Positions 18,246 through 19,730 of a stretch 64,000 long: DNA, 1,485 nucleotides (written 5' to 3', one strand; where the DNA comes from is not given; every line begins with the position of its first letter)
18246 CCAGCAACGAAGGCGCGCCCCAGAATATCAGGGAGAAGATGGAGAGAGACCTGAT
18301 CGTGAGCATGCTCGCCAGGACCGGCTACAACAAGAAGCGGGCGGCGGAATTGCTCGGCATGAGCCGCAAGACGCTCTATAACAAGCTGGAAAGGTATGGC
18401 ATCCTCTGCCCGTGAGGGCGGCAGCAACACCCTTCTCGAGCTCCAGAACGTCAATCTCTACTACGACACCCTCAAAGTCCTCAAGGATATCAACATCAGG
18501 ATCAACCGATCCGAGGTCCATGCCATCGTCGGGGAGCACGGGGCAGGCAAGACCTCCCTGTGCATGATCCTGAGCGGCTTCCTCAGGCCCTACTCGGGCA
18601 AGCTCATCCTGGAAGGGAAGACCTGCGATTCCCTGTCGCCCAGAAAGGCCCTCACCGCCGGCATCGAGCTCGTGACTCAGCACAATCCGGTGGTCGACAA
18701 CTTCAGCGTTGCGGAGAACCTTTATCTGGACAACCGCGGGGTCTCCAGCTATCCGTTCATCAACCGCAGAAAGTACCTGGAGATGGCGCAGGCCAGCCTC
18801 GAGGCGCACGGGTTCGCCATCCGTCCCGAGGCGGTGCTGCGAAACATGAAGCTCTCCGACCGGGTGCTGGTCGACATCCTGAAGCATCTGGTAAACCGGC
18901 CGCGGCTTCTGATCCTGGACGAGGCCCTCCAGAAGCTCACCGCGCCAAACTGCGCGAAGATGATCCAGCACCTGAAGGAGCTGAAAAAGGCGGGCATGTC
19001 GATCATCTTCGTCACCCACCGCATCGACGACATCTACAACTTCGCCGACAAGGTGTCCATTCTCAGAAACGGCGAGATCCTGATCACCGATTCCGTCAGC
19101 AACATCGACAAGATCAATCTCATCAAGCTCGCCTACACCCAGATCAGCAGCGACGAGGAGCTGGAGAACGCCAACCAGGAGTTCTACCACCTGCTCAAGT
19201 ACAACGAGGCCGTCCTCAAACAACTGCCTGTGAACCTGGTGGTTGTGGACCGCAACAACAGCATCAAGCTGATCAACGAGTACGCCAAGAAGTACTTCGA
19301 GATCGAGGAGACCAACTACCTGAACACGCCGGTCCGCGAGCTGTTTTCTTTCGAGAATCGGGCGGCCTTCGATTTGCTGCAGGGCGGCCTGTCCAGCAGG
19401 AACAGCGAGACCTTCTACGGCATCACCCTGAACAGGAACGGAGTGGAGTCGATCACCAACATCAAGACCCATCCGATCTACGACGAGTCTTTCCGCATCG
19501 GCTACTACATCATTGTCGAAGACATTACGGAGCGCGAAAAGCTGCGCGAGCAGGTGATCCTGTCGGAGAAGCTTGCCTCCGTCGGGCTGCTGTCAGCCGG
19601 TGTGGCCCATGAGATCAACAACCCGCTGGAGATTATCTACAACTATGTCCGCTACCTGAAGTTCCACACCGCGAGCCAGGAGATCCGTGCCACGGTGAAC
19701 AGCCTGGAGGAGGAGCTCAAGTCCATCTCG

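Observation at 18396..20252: Soluble histidine kinase whose input module is an ABC-transporter nucleotide-binding domain (NBD-PAS-HisKA-HATPase), sitting between parts of a sugar ABC transporter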

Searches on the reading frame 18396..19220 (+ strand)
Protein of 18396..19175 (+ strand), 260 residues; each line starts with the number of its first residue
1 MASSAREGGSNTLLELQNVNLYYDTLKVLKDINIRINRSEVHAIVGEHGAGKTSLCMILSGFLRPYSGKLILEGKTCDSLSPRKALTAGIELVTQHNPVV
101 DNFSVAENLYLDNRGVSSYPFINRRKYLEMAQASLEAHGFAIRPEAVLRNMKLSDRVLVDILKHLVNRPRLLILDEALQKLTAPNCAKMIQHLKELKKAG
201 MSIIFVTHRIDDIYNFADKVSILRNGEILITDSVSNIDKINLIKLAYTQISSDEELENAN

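Call 31: search_solved_structures(query=window:18396-19175:+, max_evalue=1e-10, show_alignments=2)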
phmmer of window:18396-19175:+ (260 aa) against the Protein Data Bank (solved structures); distinct sequences matched with E-value up to 1e-10: 222 (the best 60 are shown).
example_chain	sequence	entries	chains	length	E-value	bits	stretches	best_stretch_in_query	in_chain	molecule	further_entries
6qex_A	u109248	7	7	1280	3.4e-30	108.4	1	26-228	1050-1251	Multidrug resistance protein 1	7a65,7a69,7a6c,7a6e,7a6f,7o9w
8gmg_A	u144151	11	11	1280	3.4e-30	108.4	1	26-228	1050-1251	ATP-dependent translocase ABCB1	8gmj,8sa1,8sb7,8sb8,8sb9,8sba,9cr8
8sa0_A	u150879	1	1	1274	3.5e-30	108.4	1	26-228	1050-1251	ATP-dependent translocase ABCB1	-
7zk8_A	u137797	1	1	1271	4.2e-30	108.1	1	25-228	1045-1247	ATP-dependent translocase ABCB1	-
7zk9_A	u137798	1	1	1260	4.2e-30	108.1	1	25-228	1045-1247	ATP-dependent translocase ABCB1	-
7zk4_A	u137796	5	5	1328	4.5e-30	108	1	25-228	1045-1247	ATP-dependent translocase ABCB1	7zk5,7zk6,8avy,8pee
7zka_A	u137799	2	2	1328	4.5e-30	108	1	25-228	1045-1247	ATP-dependent translocase ABCB1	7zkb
6fn1_A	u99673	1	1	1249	5.1e-30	107.8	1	25-228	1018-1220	Human-mouse chimeric ABCB1 (ABCBHM)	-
6fn4_A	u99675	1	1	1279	5.5e-30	107.7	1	25-228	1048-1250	Apo form of Human-mouse chimeric ABCB1 (ABCB1HM) in complex with Antigen binding fragment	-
8y6h_A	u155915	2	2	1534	5.9e-30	107.6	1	26-228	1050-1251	ATP-dependent translocase ABCB1,mNeonGreen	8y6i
4f4c_A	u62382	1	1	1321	8.1e-30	107.2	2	25-230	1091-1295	Multidrug resistance protein pgp-1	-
4lsg_A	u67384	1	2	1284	1.1e-29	106.7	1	25-228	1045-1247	Multidrug resistance protein 1A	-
4ksb_A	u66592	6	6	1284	1.1e-29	106.7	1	25-228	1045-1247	Multidrug resistance protein 1A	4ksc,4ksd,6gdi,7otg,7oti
4q9h_A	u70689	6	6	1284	1.1e-29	106.7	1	25-228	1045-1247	Multidrug resistance protein 1A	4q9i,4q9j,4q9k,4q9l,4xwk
6q81_A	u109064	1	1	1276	1.1e-29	106.7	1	25-228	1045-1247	P-glycoprotein (ABCB1)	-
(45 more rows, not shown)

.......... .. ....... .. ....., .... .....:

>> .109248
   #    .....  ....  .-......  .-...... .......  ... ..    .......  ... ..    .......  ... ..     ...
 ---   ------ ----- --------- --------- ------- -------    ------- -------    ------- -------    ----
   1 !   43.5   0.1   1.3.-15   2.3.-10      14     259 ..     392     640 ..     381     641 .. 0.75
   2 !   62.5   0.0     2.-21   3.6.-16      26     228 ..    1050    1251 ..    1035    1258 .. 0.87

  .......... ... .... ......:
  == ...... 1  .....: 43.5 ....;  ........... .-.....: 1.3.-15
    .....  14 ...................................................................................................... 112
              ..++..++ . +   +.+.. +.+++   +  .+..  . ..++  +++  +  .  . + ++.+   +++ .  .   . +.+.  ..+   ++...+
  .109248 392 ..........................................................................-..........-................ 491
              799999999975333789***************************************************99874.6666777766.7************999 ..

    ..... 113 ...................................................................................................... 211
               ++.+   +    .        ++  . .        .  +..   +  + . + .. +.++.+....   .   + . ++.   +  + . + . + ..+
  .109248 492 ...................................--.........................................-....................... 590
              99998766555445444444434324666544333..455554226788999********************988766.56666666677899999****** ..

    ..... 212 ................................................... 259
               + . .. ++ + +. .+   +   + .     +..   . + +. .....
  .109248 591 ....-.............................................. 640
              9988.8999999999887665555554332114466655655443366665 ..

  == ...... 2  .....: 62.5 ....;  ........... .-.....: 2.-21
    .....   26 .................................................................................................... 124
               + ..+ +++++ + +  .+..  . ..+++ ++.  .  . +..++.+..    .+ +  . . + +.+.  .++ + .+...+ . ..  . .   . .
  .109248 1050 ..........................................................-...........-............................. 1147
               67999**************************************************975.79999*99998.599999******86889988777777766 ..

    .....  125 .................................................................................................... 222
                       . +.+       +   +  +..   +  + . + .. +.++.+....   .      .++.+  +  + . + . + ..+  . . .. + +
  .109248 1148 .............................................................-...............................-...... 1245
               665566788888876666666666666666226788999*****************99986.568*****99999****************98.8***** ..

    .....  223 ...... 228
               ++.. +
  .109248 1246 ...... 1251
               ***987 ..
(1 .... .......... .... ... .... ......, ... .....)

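Call 56: find_related_loci(query=A3, collection=metagenome_contigs, flank=8000)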
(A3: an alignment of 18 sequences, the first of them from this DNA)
Query A3 (275 aa) in metagenome_contigs; peptide patterns used: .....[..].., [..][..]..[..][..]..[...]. (x = any residue, [..] = any of these).
600 stretches matched a pattern (row limit reached: there are more); 119 encode a relative of the query (tblastn E <= 1e-3); the best 80 are kept; 79 distinct loci.
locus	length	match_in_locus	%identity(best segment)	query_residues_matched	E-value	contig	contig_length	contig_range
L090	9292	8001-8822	76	1-274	1e-139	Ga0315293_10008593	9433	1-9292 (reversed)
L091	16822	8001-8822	74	1-274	5e-134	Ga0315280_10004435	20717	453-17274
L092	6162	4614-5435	73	1-274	4e-134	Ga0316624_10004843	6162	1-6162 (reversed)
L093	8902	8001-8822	71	1-274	3e-129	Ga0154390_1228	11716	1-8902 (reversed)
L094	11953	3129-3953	69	1-275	4e-125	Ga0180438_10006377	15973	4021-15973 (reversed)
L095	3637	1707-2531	63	1-275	4e-119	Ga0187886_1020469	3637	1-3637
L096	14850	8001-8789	63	13-275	7e-110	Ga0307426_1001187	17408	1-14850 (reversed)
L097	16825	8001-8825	60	1-275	7e-109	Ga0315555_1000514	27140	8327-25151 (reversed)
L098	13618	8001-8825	60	1-275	6e-109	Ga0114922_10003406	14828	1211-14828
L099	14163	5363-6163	55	9-275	1e-92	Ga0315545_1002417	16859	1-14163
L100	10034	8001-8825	51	1-275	6e-92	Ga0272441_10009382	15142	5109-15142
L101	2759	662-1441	53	13-274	4e-91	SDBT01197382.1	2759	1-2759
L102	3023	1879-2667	51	13-275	1e-90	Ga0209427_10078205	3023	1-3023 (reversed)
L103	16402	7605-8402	53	10-275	4e-89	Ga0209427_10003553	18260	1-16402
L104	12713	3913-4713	49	9-275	4e-88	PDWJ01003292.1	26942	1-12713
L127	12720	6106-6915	44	3-274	4e-76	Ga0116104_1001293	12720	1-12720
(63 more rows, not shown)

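Call 62: search_protein_families(library=pfam, proteins=[L127:9216-10391:+, L127:11243-12610:+, L127:10815-11441:-, L127:7949-8908:-], max_evalue=0.001)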
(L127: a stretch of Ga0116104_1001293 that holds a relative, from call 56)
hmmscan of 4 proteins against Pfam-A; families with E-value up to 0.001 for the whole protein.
L127:9216-10391:+ (392 aa): 2 families
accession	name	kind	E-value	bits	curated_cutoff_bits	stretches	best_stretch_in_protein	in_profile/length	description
PF07690.21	MFS_1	-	6.1e-35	121.2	33.4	2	16-262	1-256/347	Major Facilitator Superfamily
PF06779.20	MFS_4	-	4.4e-10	39.9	26.3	1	33-218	15-203/364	Uncharacterised MFS-type transporter YbfB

L127:11243-12610:+ (456 aa): 2 families
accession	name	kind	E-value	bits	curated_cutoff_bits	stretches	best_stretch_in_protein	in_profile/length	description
PF00078.32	RVT_1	-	4.1e-42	144.6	29.6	1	111-317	1-204/205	Reverse transcriptase (RNA-dependent DNA polymerase)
PF08388.16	GIIM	-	7.2e-21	74.4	23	1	335-411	3-79/80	Group II intron, maturase-specific domain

L127:10815-11441:- (209 aa): 0 families

L127:7949-8908:- (320 aa): 1 family
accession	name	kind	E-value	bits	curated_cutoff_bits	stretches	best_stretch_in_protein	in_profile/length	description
PF02653.21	BPD_transp_2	-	2.4e-38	132.3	26.8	1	45-309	2-268/269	Branched-chain amino acid transport system / permease component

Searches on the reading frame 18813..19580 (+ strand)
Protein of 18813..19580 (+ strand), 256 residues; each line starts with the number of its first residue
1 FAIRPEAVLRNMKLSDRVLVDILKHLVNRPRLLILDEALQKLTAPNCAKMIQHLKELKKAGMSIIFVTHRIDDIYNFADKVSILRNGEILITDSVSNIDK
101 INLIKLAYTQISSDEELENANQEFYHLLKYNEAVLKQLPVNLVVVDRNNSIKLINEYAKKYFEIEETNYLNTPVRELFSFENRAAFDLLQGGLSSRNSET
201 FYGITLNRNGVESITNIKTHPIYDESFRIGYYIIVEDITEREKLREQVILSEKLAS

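Call 38: search_protein_representatives(protein=window:18813-19580:+)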
Query: 256 residues. Proteins with E-value up to 0.001 (for the whole library): 22898; up to 1e-10: 2439; up to 1e-30: 103. The best 150 are listed.
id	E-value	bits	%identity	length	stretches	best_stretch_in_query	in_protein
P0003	9.8e-116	401.5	75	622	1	1-256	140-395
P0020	5.9e-98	343.3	64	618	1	1-256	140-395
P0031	7.4e-87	307.0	55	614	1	2-256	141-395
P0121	3.1e-82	291.9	53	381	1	4-256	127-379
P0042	3.7e-80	285.0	54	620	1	3-256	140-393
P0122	4.4e-76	271.7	57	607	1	1-256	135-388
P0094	1.6e-72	260.1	55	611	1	4-256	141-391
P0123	1.5e-66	240.5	46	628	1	3-256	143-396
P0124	1.6e-66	240.4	48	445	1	7-256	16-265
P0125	4.3e-66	239.0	46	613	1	5-256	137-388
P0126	6.2e-66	238.5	48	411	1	3-256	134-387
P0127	2.6e-65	236.5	47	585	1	2-256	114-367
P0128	1.4e-64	234.1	47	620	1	1-256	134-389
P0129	1.5e-64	234.0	45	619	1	4-256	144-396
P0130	2.6e-64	233.2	45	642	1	10-256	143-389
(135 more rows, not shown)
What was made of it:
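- On Unnamed NBD-PAS-HisKA-HATPase family (defined here): The junction is at the same position in about 140 cluster representatives (call 38).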
